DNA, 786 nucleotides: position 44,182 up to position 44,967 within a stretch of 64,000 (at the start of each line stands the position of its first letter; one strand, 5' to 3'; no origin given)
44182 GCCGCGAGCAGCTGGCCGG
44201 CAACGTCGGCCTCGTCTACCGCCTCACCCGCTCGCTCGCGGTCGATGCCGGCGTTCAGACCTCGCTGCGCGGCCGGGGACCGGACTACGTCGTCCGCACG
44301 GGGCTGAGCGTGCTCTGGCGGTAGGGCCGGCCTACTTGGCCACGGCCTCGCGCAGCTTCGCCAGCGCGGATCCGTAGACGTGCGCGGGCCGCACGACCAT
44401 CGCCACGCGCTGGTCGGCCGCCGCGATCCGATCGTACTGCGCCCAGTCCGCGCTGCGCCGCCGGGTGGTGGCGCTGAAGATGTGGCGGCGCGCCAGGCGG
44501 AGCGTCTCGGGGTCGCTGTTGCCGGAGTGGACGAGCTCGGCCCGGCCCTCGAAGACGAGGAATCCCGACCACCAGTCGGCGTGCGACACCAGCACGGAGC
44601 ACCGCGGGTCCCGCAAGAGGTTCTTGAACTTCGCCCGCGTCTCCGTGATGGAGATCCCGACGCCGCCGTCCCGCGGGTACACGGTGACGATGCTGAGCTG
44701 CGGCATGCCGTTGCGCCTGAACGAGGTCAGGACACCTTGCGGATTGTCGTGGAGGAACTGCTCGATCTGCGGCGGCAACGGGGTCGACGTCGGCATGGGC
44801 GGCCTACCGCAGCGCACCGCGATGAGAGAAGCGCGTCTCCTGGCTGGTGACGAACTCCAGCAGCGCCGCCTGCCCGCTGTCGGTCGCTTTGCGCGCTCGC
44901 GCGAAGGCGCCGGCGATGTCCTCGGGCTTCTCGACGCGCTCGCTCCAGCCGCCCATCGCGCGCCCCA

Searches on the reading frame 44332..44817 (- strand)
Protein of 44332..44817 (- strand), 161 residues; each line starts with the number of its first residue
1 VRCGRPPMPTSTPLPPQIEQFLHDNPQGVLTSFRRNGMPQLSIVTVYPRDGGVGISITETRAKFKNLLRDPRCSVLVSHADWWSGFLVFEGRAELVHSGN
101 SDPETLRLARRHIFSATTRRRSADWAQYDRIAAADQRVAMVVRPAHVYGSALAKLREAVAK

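Call 57: search_protein_families(library=pfam, proteins=[window:44332-44817:-], max_evalue=0.00001)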
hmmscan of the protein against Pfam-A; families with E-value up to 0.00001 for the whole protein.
window:44332-44817:- (161 aa): 1 family
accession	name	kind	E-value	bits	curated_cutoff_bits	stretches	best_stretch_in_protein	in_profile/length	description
PF01243.27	PNPOx_N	-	4.4e-13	50.1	28.1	1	14-148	1-117/120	Pyridoxamine 5'-phosphate oxidase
